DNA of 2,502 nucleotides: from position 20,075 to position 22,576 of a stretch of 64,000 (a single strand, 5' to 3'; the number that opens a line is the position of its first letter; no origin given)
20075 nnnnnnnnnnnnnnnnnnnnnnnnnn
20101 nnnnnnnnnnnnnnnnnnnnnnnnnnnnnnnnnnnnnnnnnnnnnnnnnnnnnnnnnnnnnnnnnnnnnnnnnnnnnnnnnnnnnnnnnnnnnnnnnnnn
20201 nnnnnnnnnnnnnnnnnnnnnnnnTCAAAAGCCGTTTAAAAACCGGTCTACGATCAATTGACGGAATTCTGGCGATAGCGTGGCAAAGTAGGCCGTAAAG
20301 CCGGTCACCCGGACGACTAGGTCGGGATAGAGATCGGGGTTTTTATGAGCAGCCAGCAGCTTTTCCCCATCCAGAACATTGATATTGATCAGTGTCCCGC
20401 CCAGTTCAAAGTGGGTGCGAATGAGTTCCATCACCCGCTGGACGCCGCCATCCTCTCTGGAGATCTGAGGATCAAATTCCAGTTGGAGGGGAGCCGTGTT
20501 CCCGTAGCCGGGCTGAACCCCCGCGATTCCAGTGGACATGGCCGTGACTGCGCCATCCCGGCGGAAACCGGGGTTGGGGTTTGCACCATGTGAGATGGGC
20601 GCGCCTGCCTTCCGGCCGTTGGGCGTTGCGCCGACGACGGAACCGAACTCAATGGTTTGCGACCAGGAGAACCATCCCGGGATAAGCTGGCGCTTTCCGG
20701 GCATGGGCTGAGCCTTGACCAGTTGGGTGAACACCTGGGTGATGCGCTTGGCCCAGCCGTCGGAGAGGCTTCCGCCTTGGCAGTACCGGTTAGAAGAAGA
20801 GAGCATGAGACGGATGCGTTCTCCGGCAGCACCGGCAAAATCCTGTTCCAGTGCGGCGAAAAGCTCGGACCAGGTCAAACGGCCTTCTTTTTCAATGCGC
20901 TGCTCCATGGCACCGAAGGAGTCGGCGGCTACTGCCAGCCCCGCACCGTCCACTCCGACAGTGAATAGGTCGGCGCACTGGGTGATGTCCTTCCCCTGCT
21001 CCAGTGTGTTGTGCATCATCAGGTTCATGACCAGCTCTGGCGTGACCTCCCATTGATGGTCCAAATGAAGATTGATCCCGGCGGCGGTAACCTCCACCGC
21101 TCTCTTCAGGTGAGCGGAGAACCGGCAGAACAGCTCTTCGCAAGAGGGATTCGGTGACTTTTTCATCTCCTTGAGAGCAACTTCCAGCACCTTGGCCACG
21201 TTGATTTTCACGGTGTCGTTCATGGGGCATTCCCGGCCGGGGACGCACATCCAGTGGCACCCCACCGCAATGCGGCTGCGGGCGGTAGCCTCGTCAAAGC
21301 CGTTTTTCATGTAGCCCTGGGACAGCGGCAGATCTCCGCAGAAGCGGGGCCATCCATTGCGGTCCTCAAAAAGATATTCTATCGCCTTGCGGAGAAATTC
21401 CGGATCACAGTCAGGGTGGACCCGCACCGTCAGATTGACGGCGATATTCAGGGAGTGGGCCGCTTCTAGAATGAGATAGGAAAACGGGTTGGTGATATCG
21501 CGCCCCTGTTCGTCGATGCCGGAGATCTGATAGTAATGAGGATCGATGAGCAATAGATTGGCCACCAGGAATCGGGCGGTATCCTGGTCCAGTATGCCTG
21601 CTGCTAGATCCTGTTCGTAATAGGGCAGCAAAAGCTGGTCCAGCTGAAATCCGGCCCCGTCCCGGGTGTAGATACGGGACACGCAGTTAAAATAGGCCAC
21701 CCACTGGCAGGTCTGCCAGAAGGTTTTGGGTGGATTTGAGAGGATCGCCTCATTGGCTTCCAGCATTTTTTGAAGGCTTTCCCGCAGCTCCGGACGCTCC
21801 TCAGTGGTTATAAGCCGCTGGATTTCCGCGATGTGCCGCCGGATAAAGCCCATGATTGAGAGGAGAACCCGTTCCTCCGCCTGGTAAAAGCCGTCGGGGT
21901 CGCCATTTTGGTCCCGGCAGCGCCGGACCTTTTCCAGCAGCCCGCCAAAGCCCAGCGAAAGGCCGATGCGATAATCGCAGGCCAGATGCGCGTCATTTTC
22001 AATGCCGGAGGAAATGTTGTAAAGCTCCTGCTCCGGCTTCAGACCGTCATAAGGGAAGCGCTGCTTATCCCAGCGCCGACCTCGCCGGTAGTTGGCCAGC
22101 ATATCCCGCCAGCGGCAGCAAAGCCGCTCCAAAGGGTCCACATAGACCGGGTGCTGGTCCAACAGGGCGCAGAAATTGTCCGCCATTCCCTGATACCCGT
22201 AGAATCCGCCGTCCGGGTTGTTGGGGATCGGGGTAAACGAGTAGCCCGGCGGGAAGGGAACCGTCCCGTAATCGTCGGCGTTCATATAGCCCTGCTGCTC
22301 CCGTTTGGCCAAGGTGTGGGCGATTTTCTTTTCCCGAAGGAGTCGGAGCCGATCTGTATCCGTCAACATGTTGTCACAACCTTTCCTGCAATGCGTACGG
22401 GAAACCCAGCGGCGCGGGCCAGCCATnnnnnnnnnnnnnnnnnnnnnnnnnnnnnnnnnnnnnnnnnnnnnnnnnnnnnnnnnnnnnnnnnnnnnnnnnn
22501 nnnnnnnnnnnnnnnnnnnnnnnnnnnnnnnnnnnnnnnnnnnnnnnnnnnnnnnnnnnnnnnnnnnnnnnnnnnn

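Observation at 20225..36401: Catabolic island pairing a GRE with only redox enzymes and a sugar-type uptake system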

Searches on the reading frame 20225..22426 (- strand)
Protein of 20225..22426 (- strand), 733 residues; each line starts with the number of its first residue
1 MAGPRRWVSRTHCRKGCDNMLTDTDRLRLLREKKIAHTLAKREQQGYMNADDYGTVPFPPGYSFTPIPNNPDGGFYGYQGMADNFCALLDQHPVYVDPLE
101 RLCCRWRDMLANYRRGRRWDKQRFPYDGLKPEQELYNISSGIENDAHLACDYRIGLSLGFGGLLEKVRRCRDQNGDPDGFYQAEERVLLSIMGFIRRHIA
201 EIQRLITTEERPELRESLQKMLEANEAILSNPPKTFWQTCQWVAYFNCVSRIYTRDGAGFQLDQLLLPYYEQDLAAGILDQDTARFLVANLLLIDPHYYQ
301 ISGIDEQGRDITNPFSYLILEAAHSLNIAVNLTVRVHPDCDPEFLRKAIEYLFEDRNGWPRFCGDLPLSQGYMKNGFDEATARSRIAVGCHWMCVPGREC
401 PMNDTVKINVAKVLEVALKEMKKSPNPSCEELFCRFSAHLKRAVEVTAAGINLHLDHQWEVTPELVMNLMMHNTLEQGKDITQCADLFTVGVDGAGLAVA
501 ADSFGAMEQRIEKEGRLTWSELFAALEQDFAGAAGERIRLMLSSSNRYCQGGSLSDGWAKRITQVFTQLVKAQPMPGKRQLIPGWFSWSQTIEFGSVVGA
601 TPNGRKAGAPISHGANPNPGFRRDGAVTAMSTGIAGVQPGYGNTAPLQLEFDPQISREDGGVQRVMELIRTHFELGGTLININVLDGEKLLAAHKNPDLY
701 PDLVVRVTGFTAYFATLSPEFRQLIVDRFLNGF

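Call 3: search_protein_families(library=pfam, proteins=[window:20225-22426:-])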
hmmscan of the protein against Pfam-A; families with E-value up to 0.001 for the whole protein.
window:20225-22426:- (733 aa): 2 families
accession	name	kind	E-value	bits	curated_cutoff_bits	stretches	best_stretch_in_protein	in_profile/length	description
PF02901.20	PFL-like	-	8.7e-79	266.3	24.3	1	145-595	157-647/647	Pyruvate formate lyase-like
PF01228.26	Gly_radical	-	6.8e-15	55.9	22.2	1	612-714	2-105/106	Glycine radical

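Call 7: search_protein_families(library=ncbifam, proteins=[window:20225-22426:-])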
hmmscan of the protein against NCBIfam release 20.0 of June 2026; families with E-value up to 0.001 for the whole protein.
window:20225-22426:- (733 aa): 12 families
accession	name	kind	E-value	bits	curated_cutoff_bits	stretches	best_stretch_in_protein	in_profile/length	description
TIGR01774.1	PFL2-3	subfamily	2e-81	274.4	678.2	2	300-728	339-781/786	formate C-acetyltransferase/glycerol dehydratase family glycyl radical enzyme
NF007437.0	PRK09983.1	equivalog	1e-64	218.9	1109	1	135-728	144-760/765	formate C-acetyltransferase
NF048011.1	SfplDhtHpsGDes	equivalog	3.9e-55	187.5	1000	3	493-728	581-816/821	(2S)-3-sulfopropanediol dehydratase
NF043068.1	glycl_HYPD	equivalog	1.7e-52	178.6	1100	2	301-728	340-779/784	trans-4-hydroxy-L-proline dehydratase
NF048009.1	SfplDhtHpfGKleb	equivalog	1.5e-51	175.4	1000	2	300-728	367-819/824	(2S)-3-sulfopropanediol dehydratase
TIGR04394.1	choline_CutC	equivalog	5.1e-40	137.8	1050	1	180-728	200-783/789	choline trimethylamine-lyase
NF033718.1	indole_decarb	equivalog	1.3e-31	109.6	1100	2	580-725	715-860/868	indoleacetate decarboxylase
NF033715.1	glycyl_HPDL_Lrg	equivalog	1.9e-25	88.8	1150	2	587-721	755-889/901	4-hydroxyphenylacetate decarboxylase large subunit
TIGR01255.1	pyr_form_ly_1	equivalog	3.2e-16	59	994.2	1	554-729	557-739/744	formate C-acetyltransferase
NF038360.1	rad_fix_GrcA3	exception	5e-11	42.5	158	1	662-728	6-72/78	autonomous glycyl radical cofactor GrcA3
TIGR04365.1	spare_glycyl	equivalog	9.4e-10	38.8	170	1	676-728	68-120/126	autonomous glycyl radical cofactor GrcA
NF008341.1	PRK11127.1-1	equivalog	1.2e-08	34.8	145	1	680-728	26-74/80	autonomous glycyl radical cofactor GrcA2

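Call 11: find_homologous_proteins(query=window:20228-22369:-, max_evalue=1e-20)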
Query window:20228-22369:- (714 aa): 1878 proteins with E <= 1e-20 among 8000 candidates; the best 120 are listed.
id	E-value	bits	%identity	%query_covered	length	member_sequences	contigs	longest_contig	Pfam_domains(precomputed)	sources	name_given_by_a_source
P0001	0.0e+0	1574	93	100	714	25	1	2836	PF02901.21,PF01228.27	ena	-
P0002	0.0e+0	1282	75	100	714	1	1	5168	PF02901.21,PF01228.27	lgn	-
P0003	0.0e+0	1261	73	100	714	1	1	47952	PF02901.21,PF01228.27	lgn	-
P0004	0.0e+0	1257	72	100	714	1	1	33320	PF02901.21,PF01228.27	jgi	-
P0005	0.0e+0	1251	73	100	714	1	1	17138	PF02901.21,PF01228.27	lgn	-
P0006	0.0e+0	1200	69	100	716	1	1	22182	PF02901.21,PF01228.27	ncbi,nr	ncbi:MAG: pyruvate formate lyase family protein, partial [Eubacteriales bacterium]|nr:pyruvate forma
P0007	0.0e+0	1196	68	100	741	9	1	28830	PF02901.21,PF01228.27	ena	-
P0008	0.0e+0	1195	70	100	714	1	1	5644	PF02901.21,PF01228.27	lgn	-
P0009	0.0e+0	1188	69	99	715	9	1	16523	PF02901.21,PF01228.27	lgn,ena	-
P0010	0.0e+0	1183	69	100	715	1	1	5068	PF02901.21,PF01228.27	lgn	-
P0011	0.0e+0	1155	67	100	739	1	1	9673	PF02901.21,PF01228.27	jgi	-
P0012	0.0e+0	1149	67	100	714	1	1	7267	PF02901.21,PF01228.27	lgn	-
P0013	0.0e+0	1148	65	100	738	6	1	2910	PF02901.21,PF01228.27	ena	-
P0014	0.0e+0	1145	69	100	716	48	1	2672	PF02901.21,PF01228.27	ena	-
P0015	0.0e+0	1143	65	100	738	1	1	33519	PF02901.21,PF01228.27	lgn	-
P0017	0.0e+0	1129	66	100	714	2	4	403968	PF02901.21,PF01228.27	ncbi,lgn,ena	-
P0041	0.0e+0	1105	64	100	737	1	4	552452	PF02901.21,PF01228.27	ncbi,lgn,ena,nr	ncbi:MAG: formate acetyltransferase [Clostridia bacterium]|nr:formate acetyltransferase [Clostridia 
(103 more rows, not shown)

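Call 12: find_related_loci(query=window:20228-22369:-, collection=genome_contigs, flank=10000)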
Query window:20228-22369:- (714 aa) in genome_contigs; peptide patterns used: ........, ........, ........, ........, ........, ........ (x = any residue, [..] = any of these).
69 stretches matched a pattern; 27 encode a relative of the query (tblastn E <= 1e-3); 27 distinct loci.
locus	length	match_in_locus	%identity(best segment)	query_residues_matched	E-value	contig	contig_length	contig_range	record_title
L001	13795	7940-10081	92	1-714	0e+0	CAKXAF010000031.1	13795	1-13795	MAG: uncultured thaumarchaeote isolate MTG243_bin.50.fa genome assembly, contig: NODE_31_length_13795_cov_2.661977, whol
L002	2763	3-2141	75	2-714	0e+0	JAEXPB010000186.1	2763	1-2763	MAG: Bacillota bacterium isolate OH_HBrB_171 k127_825825, whole genome shotgun sequence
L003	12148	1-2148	69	3-714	0e+0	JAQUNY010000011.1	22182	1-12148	MAG: Eubacteriales bacterium isolate STD1_189 NODE_5140_length_22182_cov_4.034550_Sandtown_D1, whole genome shotgun sequ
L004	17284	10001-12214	63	1-714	0e+0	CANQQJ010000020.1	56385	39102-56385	MAG: uncultured Clostridia bacterium isolate Lapin-012__bin102 genome assembly, contig: Lapin-012__NODE_1044_length_5638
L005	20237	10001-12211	62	1-714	0e+0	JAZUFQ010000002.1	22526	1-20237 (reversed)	MAG: Acutalibacteraceae bacterium isolate T1900045293_TH20190063.MAGScoT_cleanbin_000002 SGB_6051_k141_292298, whole gen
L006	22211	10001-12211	64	1-713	0e+0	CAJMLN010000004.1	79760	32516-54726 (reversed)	TPA_asm: uncultured bacterium isolate ERR1430441-bin.54 genome assembly, contig: NODE_453_length_79760_cov_9.048265, who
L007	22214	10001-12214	64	1-714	0e+0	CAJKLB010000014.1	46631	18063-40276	MAG TPA_asm: uncultured Selenomonadales bacterium isolate ERR321594-bin.40 genome assembly, contig: NODE_339_length_4663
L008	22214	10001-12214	63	1-714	0e+0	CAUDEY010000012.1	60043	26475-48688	MAG TPA_asm: uncultured Clostridia bacterium isolate ERR9578208_bin.28_MetaWRAP_v1.3_MAG genome assembly, contig: ERZ185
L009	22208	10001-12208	62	1-713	0e+0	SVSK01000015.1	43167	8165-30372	MAG: Oscillospiraceae bacterium isolate SIG667 NODE_19598_length_43167_cov_6.774605, whole genome shotgun sequence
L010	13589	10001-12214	61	1-713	0e+0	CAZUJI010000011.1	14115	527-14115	MAG TPA_asm: uncultured Eubacteriales bacterium isolate SRP315200_co1_706 genome assembly, contig: NODE_8935_length_1411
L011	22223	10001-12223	63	1-714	0e+0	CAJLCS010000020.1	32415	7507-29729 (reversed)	MAG TPA_asm: uncultured Clostridiales bacterium isolate SRR7721898-bin.13 genome assembly, contig: NODE_1220_length_3241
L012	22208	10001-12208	62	3-714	0e+0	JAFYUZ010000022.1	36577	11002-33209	MAG: Clostridia bacterium isolate RGIG7446 Water_buffalos_Colon-1__c147070, whole genome shotgun sequence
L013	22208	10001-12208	61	1-713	0e+0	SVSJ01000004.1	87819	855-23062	MAG: Oscillospiraceae bacterium isolate SIG666 NODE_6473_length_87819_cov_3.368175, whole genome shotgun sequence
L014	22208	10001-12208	61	3-714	0e+0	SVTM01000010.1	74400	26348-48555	MAG: Oscillospiraceae bacterium isolate SIG695 NODE_8547_length_74400_cov_2.061718, whole genome shotgun sequence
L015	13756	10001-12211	61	1-714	0e+0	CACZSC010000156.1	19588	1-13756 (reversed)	MAG: uncultured Ruminococcus sp. isolate RUG12901 genome assembly, contig: RUG12901_asm_156, whole genome shotgun sequen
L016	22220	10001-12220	62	1-713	0e+0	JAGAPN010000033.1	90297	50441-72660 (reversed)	MAG: Clostridia bacterium isolate RGIG8656 Water_deer_Cecum.Co__c593920, whole genome shotgun sequence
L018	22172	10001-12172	56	1-714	0e+0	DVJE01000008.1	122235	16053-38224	MAG TPA_asm: Candidatus Gallacutalibacter stercoravium isolate CHK176-13069 CHK176__C26927_L122235_ERR3414571, whole gen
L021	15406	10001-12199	45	2-711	0e+0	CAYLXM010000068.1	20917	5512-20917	MAG TPA_asm: uncultured Rhodothermales bacterium isolate SRP319275_co4_131 genome assembly, contig: NODE_1388_length_209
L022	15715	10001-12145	59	2-714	0e+0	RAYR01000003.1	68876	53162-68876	Bacterium 0.1xD8-71 strain 0.1xD8-71 Scaffold2_2, whole genome shotgun sequence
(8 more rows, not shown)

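Call 19: find_encoding_contigs(protein=P0003, flank=10000, max_places=2)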
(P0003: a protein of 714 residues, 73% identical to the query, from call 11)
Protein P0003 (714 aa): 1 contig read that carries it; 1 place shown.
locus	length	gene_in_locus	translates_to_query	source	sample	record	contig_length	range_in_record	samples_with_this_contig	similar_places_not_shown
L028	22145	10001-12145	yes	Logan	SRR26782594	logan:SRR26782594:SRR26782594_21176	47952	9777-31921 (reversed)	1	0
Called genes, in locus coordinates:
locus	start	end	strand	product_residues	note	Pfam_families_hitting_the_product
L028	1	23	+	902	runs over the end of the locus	PF07953:Toxin_R_bind_N (faint), PF13385:Laminin_G_3, PF00149:Metallophos, PF00041:fn3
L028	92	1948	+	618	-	PF03442:CBM_X2, PF00395:SLH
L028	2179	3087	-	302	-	PF02311:AraC_binding, PF00165:HTH_AraC, PF12833:HTH_18, PF00165:HTH_AraC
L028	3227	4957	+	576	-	PF17389:Bac_rhamnosid6H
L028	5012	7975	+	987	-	PF02837:Glyco_hydro_2_N, PF22666:Glyco_hydro_2_N2 (faint), PF02836:Glyco_hydro_2_C, PF16353:LacZ_4, PF02929:Bgal_small_N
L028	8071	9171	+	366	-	PF01408:GFO_IDH_MocA, PF22725:GFO_IDH_MocA_C3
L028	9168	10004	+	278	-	PF04055:Radical_SAM, PF13353:Fer4_12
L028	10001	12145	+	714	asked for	PF02901:PFL-like, PF01228:Gly_radical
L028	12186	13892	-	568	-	PF06580:His_kinase, PF02518:HATPase_c (weak)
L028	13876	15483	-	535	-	PF00072:Response_reg, PF12833:HTH_18, PF00165:HTH_AraC (weak)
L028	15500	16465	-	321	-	-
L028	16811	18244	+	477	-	-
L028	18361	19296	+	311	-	PF00528:BPD_transp_1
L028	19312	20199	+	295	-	PF00528:BPD_transp_1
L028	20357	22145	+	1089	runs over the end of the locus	PF12708:Pect-lyase_RHGA_epim, PF13229:Beta_helix (weak), PF19077:Big_13 (faint), PF22888:FIMAH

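Call 20: find_encoding_contigs(protein=P0004, flank=10000, max_places=2)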
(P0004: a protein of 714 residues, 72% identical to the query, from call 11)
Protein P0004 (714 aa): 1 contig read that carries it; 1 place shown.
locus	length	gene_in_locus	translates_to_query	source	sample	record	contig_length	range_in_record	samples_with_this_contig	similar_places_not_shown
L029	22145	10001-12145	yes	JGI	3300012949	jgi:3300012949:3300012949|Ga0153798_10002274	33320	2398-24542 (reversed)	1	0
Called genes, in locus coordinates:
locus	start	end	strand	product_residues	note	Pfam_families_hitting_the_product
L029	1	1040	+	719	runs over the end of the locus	PF02743:dCache_1, PF00672:HAMP (weak), PF00015:MCPsignal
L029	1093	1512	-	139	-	PF00165:HTH_AraC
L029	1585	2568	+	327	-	PF08240:ADH_N, PF00107:ADH_zinc_N, PF13602:ADH_zinc_N_2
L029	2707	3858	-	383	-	PF13377:Peripla_BP_3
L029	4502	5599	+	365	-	PF01408:GFO_IDH_MocA, PF22725:GFO_IDH_MocA_C3, PF02894:GFO_IDH_MocA_C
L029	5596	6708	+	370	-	PF01408:GFO_IDH_MocA, PF22725:GFO_IDH_MocA_C3, PF02894:GFO_IDH_MocA_C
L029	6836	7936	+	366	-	PF01408:GFO_IDH_MocA, PF03447:NAD_binding_3 (weak), PF02894:GFO_IDH_MocA_C, PF22725:GFO_IDH_MocA_C3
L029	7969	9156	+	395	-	PF01408:GFO_IDH_MocA, PF22725:GFO_IDH_MocA_C3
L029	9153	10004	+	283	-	PF13353:Fer4_12, PF04055:Radical_SAM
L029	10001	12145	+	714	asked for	PF02901:PFL-like, PF01228:Gly_radical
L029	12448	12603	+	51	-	-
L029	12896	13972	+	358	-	PF01381:HTH_3, PF12844:HTH_19 (weak), PF13443:HTH_26 (weak), PF13560:HTH_31 (weak)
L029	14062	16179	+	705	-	PF08309:LVIVD (faint)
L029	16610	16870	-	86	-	-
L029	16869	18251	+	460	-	-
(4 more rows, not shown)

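Call 23: search_protein_families(library=pfam, proteins=[L009:6419-8596:+, L009:12153-13556:+, L009:13556-15655:+, L015:6981-9170:-, L015:5632-7011:-, L018:8241-8918:+, L018:7318-8175:+, L018:12565-13485:+, L022:8069-9061:+, L022:6942-8057:+])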
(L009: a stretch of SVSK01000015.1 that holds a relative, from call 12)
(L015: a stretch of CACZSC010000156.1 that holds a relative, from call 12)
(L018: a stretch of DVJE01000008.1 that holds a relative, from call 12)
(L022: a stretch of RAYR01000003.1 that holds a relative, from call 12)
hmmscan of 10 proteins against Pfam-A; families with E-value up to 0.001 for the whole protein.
L009:6419-8596:+ (725 aa): 1 family
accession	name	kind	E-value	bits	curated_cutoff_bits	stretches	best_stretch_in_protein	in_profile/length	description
PF02065.24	Melibiase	-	1.6e-10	41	27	1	250-427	31-194/347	Melibiase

L009:12153-13556:+ (467 aa): 1 family
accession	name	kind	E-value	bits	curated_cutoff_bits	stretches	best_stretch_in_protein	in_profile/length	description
PF16116.10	DUF4832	-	3.4e-13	50.3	29.2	1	320-434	68-193/216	Domain of unknown function (DUF4832)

L009:13556-15655:+ (699 aa): 1 family
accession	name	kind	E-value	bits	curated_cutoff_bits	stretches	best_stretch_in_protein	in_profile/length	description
PF17389.8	Bac_rhamnosid6H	-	7.2e-14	52.3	24.5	1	363-605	10-242/339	Bacterial alpha-L-rhamnosidase 6 hairpin glycosidase domain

L015:6981-9170:- (729 aa): 1 family
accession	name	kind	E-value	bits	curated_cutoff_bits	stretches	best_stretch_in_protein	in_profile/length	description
PF07940.18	Hepar_II_III_C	-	5.5e-17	62.5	24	1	429-586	19-180/237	Heparinase II/III-like, C-terminal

L015:5632-7011:- (459 aa): 1 family
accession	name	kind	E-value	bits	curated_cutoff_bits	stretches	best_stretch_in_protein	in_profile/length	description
PF01554.23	MatE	-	3.5e-44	150.8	24.9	2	30-193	1-161/161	MatE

L018:8241-8918:+ (225 aa): 1 family
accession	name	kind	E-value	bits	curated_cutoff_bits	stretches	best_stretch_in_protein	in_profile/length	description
PF00834.25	Ribul_P_3_epim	-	7.3e-58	195.7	21.1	1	6-198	3-195/198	Ribulose-phosphate 3 epimerase family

L018:7318-8175:+ (285 aa): 3 families
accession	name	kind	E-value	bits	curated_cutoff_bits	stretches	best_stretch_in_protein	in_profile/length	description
PF06560.17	GPI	-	1.2e-36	126.1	20.7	1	71-222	24-170/182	Glucose-6-phosphate isomerase (GPI)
PF00190.28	Cupin_1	-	0.00011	22.2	22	1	134-192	54-109/151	Cupin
PF07883.17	Cupin_2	-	0.00086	19.4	27.2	0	157-194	36-68/70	Cupin domain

L018:12565-13485:+ (306 aa): 1 family
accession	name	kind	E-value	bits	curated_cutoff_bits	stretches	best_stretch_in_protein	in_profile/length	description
PF00248.27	Aldo_ket_red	-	1.1e-40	140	24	1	20-296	2-282/291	Aldo/keto reductase family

L022:8069-9061:+ (330 aa): 1 family
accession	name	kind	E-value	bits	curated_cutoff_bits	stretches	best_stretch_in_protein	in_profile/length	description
PF08950.16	DUF1861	-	7.1e-112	373.8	28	1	12-326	3-295/296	Protein of unknown function (DUF1861)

L022:6942-8057:+ (371 aa): 3 families
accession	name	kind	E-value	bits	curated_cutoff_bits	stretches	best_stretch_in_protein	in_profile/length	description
PF04041.19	Glyco_hydro_130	-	2e-11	43.9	26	1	74-272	20-199/320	beta-1,4-mannooligosaccharide phosphorylase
PF00251.26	Glyco_hydro_32N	-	2.7e-06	27.6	22.1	0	88-166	67-146/307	Glycosyl hydrolases family 32 N-terminal domain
PF04616.20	Glyco_hydro_43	-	3.9e-06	26.9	32.2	0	77-167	106-198/288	Glycosyl hydrolases family 43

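Call 24: search_protein_families(library=pfam, proteins=[L022:12138-13352:+, L022:13364-15550:+, L022:5426-6982:+, L022:3305-5260:+, L022:1601-3151:+, L005:12382-13986:+, L005:15778-18846:+, L010:8201-9208:+, L012:6631-7758:-, L012:13912-15432:+])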
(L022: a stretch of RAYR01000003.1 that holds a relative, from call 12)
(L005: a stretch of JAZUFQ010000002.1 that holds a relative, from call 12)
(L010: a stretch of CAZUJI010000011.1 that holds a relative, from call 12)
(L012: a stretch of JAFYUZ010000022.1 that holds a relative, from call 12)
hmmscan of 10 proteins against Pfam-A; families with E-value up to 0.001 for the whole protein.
L022:12138-13352:+ (404 aa): 3 families
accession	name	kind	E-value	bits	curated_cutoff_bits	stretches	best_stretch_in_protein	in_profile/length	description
PF13527.13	Acetyltransf_9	-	1.2e-19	71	25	1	9-144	2-126/127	Acetyltransferase (GNAT) domain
PF13530.11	SCP2_2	-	1.8e-10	41.7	23.2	1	315-378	3-71/105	Sterol carrier protein domain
PF17668.7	Acetyltransf_17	-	1.6e-08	35.6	25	1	194-294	2-101/114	Acetyltransferase (GNAT) domain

L022:13364-15550:+ (728 aa): 0 families

L022:5426-6982:+ (518 aa): 0 families

L022:3305-5260:+ (651 aa): 2 families
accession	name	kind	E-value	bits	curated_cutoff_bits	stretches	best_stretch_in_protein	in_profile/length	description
PF12833.13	HTH_18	-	6.4e-19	68.5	33.6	1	572-649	2-79/80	Helix-turn-helix domain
PF00165.29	HTH_AraC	-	2.9e-14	53.2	26.6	1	613-649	7-42/42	Bacterial regulatory helix-turn-helix proteins, AraC family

L022:1601-3151:+ (516 aa): 3 families
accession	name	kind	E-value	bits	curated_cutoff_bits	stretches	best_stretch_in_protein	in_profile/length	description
PF01547.30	SBP_bac_1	-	8.5e-20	72.4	26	1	76-374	9-304/307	Bacterial extracellular solute-binding protein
PF12010.13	DUF3502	-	1.2e-16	61.3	24.4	1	448-512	2-66/69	Domain of unknown function (DUF3502)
PF13416.11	SBP_bac_8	-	2.7e-14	54.1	27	1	80-378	5-251/279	Bacterial extracellular solute-binding protein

L005:12382-13986:+ (534 aa): 1 family
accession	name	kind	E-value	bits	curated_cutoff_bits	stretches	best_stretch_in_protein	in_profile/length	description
PF01547.30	SBP_bac_1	-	7.1e-20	72.6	26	1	51-384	4-306/307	Bacterial extracellular solute-binding protein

L005:15778-18846:+ (1022 aa): 0 families

L010:8201-9208:+ (335 aa): 3 families
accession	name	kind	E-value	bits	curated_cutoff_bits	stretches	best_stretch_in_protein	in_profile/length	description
PF22725.1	GFO_IDH_MocA_C3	-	3.4e-22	79.2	27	1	135-255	3-123/124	GFO/IDH/MocA C-terminal domain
PF01408.29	GFO_IDH_MocA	-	2.7e-16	60.8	24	1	21-122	15-117/120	Oxidoreductase family, NAD-binding Rossmann fold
PF02894.22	GFO_IDH_MocA_C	-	8.8e-16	58.8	22.9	1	137-329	1-214/218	Oxidoreductase family, C-terminal alpha/beta domain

L012:6631-7758:- (375 aa): 3 families
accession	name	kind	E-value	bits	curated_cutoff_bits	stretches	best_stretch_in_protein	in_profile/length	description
PF13793.12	Pribosyltran_N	-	3.4e-16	59.6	25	1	16-144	2-111/117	N-terminal domain of ribose phosphate pyrophosphokinase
PF00156.33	Pribosyltran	-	9.9e-12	44.9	26.3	1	188-284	22-118/158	Phosphoribosyl transferase domain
PF14572.12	Pribosyl_synth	-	3e-07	31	27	1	249-351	79-178/184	Phosphoribosyl synthetase-associated domain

L012:13912-15432:+ (506 aa): 1 family
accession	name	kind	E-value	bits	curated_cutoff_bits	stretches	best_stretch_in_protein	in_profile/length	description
PF00144.29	Beta-lactamase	-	4.1e-29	102.2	27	1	41-317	11-316/329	Beta-lactamase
